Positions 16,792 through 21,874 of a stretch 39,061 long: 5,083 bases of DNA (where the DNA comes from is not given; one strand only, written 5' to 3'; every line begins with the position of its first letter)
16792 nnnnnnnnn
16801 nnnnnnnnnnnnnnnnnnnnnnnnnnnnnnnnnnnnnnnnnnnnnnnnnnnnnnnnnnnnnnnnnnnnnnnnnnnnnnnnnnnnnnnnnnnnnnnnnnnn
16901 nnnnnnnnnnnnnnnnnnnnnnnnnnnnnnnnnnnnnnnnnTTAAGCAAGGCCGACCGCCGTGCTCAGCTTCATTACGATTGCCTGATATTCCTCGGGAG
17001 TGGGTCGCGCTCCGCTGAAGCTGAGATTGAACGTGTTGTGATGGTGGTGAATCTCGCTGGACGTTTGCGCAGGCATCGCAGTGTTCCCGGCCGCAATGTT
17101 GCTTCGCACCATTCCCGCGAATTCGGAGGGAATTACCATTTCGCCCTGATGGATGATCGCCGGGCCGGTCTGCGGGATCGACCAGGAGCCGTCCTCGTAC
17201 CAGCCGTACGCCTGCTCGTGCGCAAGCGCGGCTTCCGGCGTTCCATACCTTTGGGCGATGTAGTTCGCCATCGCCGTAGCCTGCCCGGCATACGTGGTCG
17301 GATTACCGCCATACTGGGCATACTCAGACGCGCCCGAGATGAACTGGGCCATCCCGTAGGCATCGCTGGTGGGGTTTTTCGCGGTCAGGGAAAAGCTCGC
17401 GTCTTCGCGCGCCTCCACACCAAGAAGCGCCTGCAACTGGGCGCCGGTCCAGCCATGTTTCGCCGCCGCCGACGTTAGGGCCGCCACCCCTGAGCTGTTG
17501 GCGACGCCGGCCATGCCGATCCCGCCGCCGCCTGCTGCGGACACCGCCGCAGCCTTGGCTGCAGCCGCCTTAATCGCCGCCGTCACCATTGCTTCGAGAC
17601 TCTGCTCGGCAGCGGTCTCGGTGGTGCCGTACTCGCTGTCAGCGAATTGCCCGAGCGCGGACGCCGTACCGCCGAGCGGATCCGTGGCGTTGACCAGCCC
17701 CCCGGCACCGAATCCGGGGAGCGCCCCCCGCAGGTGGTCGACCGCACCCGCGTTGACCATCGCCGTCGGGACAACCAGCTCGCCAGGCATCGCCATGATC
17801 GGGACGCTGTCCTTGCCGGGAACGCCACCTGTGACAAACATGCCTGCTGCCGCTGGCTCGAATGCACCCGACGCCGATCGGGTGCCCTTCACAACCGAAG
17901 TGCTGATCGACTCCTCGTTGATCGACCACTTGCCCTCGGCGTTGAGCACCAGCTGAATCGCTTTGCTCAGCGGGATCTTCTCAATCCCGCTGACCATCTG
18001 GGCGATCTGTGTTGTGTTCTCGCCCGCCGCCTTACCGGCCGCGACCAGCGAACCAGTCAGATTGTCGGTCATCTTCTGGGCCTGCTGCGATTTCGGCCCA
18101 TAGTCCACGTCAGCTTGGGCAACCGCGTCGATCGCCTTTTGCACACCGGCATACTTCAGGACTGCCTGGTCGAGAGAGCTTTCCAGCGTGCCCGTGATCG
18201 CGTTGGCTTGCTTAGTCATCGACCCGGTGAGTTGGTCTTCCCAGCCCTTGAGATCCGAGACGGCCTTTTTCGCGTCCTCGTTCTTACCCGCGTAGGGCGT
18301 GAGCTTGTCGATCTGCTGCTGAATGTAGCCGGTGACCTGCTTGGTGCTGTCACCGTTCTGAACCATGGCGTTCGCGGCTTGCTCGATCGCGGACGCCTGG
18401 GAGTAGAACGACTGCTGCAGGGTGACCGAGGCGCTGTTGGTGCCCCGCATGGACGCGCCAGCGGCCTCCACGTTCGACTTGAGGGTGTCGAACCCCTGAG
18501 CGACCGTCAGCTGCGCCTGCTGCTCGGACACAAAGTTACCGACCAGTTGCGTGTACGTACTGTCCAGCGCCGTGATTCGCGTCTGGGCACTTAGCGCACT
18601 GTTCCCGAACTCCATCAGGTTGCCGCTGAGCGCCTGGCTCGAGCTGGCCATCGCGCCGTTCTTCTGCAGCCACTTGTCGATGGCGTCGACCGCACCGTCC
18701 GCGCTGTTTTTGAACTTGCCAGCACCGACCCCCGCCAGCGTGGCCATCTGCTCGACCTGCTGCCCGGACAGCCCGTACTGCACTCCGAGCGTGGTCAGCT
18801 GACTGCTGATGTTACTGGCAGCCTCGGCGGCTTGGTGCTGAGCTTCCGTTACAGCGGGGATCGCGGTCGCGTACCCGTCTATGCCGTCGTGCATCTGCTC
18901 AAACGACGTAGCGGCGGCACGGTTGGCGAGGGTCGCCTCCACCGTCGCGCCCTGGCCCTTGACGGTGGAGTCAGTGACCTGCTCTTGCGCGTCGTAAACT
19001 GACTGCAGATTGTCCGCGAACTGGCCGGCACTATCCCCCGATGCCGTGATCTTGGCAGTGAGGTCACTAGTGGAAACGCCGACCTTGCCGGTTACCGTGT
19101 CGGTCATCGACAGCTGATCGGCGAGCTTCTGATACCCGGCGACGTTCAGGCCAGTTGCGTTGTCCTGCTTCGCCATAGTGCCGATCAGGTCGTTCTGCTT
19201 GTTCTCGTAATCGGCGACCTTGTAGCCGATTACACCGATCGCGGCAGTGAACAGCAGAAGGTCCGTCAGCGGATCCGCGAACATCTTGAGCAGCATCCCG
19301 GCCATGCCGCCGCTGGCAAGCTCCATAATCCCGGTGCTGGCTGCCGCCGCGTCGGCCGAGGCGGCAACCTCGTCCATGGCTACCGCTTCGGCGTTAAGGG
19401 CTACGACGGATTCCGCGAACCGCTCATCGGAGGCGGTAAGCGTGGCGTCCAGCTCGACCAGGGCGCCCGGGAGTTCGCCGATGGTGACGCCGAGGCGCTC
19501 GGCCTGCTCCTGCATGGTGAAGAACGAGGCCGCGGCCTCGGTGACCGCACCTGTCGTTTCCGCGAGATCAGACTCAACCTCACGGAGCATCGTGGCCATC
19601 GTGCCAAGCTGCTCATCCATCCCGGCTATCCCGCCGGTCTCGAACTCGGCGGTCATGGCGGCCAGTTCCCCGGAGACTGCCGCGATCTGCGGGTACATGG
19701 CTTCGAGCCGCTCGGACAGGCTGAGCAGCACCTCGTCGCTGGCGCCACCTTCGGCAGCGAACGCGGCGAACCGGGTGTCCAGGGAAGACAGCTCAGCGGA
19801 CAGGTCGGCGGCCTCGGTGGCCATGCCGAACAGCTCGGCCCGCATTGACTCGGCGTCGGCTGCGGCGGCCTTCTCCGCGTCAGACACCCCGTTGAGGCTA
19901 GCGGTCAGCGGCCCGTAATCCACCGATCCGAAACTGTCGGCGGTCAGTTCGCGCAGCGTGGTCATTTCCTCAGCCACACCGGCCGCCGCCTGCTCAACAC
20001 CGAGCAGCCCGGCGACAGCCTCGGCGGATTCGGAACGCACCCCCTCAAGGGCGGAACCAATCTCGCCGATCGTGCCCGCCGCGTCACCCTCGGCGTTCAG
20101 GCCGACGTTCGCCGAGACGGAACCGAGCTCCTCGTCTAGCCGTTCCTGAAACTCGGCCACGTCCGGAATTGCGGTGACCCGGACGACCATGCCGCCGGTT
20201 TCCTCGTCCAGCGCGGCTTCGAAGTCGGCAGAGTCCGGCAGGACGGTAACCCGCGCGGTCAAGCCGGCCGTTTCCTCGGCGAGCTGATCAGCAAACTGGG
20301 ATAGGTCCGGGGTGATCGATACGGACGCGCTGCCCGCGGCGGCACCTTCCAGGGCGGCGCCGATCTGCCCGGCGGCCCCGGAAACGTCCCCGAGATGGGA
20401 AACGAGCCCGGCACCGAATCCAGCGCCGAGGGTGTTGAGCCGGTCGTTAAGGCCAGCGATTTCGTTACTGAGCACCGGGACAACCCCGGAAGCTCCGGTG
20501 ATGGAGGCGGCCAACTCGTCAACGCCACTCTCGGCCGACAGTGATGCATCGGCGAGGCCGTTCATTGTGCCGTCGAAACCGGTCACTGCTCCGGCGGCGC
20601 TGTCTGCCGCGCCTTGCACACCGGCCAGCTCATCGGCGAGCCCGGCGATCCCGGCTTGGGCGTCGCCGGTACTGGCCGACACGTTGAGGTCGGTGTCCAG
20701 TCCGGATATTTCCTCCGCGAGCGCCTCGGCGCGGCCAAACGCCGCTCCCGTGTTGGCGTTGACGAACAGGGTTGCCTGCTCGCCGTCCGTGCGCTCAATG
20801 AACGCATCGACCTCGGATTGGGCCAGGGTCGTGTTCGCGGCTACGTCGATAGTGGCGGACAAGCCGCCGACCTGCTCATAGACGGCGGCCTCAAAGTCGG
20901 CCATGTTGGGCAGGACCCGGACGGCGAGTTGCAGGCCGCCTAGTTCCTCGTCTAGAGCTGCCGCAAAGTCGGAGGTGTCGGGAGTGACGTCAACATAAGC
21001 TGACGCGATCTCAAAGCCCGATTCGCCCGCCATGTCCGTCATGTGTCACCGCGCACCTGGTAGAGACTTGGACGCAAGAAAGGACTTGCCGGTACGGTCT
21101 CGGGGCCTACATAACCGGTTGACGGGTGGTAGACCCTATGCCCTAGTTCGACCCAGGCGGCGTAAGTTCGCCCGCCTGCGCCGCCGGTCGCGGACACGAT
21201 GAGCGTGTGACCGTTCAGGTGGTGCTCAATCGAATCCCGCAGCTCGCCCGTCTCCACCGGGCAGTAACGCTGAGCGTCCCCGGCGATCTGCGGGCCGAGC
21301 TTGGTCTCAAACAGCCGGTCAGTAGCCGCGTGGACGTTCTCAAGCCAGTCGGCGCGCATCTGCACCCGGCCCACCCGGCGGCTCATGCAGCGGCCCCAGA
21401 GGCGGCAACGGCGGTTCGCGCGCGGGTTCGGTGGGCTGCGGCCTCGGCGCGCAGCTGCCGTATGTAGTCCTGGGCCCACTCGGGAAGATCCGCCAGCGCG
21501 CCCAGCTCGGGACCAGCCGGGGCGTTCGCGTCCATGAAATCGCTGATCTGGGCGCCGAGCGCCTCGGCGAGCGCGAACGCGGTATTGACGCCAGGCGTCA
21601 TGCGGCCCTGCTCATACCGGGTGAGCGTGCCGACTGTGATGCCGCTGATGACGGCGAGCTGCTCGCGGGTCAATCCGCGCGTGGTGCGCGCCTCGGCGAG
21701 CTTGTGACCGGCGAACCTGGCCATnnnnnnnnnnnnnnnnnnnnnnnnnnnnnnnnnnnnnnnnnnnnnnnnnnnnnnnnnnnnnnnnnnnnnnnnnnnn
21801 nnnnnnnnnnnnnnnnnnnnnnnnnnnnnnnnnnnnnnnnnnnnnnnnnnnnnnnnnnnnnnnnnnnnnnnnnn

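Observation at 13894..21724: Nine-gene coupled operon: XRE, gp10-like adaptor, 1366-aa tape-measure/SLT protein, HTH and five unknowns, without tube, chaperone or baseplate genes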

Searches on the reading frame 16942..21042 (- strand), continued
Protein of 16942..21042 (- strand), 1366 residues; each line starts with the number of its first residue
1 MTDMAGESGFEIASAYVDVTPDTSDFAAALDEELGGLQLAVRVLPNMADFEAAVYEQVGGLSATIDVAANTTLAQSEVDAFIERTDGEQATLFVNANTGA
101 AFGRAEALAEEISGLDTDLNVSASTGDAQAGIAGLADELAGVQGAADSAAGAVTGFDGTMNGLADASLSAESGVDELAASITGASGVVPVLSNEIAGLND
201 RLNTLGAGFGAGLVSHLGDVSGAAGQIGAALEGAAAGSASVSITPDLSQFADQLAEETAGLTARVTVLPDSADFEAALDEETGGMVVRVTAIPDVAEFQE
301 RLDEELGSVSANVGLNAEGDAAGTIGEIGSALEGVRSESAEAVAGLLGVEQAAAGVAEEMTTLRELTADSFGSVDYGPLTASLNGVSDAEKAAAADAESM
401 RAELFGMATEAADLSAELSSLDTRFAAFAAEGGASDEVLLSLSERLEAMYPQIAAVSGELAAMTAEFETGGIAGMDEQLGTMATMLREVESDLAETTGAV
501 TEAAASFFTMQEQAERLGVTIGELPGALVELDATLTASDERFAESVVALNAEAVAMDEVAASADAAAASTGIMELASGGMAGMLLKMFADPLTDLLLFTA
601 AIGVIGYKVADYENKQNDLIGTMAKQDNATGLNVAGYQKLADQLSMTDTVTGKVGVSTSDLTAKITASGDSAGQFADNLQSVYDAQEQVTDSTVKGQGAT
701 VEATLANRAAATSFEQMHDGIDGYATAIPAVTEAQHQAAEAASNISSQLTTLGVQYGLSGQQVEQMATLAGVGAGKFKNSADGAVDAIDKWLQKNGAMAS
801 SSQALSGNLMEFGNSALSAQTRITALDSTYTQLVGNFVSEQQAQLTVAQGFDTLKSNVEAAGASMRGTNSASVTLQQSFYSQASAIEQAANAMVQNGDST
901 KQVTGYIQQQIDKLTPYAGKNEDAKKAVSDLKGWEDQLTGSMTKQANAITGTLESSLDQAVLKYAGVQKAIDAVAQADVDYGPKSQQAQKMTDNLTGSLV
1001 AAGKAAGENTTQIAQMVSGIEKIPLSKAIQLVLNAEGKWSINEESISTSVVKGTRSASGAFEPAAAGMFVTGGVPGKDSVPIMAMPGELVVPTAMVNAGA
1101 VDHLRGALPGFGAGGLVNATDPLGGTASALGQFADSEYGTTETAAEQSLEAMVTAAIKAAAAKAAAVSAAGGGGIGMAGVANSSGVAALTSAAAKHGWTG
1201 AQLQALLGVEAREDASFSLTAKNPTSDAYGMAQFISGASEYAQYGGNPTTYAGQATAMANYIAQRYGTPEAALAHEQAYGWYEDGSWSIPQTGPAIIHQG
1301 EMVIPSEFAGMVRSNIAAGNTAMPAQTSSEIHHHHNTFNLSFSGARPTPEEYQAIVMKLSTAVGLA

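Call 108: search_protein_families(library=ncbifam, proteins=[window:16942-21042:-], max_evalue=0.01)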
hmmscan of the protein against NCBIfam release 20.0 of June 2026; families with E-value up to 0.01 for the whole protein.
window:16942-21042:- (1366 aa): 3 families
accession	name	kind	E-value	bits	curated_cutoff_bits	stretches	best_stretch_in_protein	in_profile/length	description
NF052397.1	AggPromo_Cterm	subfamily_domain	5.4e-12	46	40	1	1215-1282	13-80/80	aggregation-promoting factor C-terminal-like domain-containing protein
TIGR02168.1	SMC_prok_B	equivalog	1.2e-09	36.5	567.35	2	128-570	461-926/1181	chromosome segregation protein SMC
NF003413.0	PRK04778.1-7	equivalog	0.00093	17.7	556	0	818-932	277-391/564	septation ring formation regulator EzrA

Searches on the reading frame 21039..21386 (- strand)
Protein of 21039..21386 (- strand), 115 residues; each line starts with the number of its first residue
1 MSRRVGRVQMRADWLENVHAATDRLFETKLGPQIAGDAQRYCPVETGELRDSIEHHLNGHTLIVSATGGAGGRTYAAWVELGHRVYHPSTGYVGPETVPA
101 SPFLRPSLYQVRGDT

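Call 73: search_dna_similar(query=window:21039-21386:-, collection=phages, mode=protein, max_rows=15, max_evalue=0.001)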
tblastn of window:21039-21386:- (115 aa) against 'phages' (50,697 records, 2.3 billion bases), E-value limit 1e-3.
No match.

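Call 108: search_protein_families(library=ncbifam, proteins=[window:21039-21386:-], max_evalue=0.01)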
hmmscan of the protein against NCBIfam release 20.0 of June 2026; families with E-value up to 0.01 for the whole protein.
window:21039-21386:- (115 aa): 0 families

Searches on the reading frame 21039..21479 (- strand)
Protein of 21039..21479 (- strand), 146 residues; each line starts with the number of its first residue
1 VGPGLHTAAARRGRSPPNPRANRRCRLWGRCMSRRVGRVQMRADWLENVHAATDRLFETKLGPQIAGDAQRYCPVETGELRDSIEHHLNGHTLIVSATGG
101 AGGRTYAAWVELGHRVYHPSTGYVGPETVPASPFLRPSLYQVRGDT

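Call 6: search_protein_families(library=pfam, proteins=[window:21039-21479:-], max_evalue=0.01)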
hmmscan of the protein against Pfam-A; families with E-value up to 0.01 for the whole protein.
window:21039-21479:- (146 aa): 0 families

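Call 11: search_protein_families(library=phrogs, proteins=[window:21039-21479:-], max_evalue=0.01)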
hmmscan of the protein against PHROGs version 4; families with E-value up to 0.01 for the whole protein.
window:21039-21479:- (146 aa): 1 family
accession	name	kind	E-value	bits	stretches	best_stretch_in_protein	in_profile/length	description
phrog_5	-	connector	1.5e-08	35.8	1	63-143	124-194/239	tail completion or Neck1 protein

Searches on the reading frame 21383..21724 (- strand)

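Call 6: search_protein_families(library=pfam, proteins=[window:21383-21724:-], max_evalue=0.01)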
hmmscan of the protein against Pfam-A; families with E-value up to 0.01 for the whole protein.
window:21383-21724:- (113 aa): 6 families
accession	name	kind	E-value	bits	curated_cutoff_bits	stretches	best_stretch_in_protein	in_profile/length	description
PF01381.28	HTH_3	-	7.6e-13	48.7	23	1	9-62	1-54/55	Helix-turn-helix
PF13560.12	HTH_31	-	1.2e-10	42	27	1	6-59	3-57/64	Helix-turn-helix domain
PF13443.12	HTH_26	-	1.2e-06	29.1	22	1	9-67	2-61/63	Cro/C1-type HTH DNA-binding domain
PF12844.13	HTH_19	-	1.8e-06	28.2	30.2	1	6-65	1-60/64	Helix-turn-helix domain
PF23886.1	DUF7239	-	0.0017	19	24.6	1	78-104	10-36/112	Family of unknown function (DUF7239)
PF13413.12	HTH_25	-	0.0017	18.6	24.6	1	9-43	2-36/62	Helix-turn-helix domain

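Call 11: search_protein_families(library=phrogs, proteins=[window:21383-21724:-], max_evalue=0.01)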
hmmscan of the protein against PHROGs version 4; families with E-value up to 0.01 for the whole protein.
window:21383-21724:- (113 aa): 20 families
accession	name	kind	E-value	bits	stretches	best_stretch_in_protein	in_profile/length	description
phrog_5823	-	transcription regulation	2e-11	44.7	1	5-70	7-73/404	transcriptional regulator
phrog_2439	-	transcription regulation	1.7e-09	38.1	1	3-70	6-73/367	transcriptional regulator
phrog_3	-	transcription regulation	3.5e-09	37.9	1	5-68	89-150/430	transcriptional repressor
phrog_8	-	transcription regulation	2.1e-08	35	1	8-69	165-221/346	transcriptional regulator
phrog_1373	-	transcription regulation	2.7e-08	35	1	8-60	67-119/166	transcriptional regulator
phrog_2328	-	transcription regulation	1.9e-07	31.9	1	6-72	17-85/128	transcriptional repressor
phrog_4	-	transcription regulation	6.8e-07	29.6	1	7-66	139-194/400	transcriptional repressor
phrog_7241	-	transcription regulation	1.4e-05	26.1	1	7-62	64-119/122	transcriptional regulator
phrog_8952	-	unknown function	2.7e-05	25.1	1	67-107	71-111/261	-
phrog_2104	-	unknown function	0.00014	23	1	7-48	42-83/103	-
phrog_233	-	head and packaging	0.00015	23.5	1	73-111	18-56/161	head scaffolding protein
phrog_147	-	transcription regulation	0.00018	22.8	1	6-52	6-53/100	transcriptional regulator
phrog_4836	-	transcription regulation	0.00023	21.8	1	6-60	77-131/194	CII-like regulator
phrog_3236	-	unknown function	0.00076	20.6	1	78-104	10-36/117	-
phrog_2967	-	transcription regulation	0.00081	20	1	8-69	14-75/225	transcriptional regulator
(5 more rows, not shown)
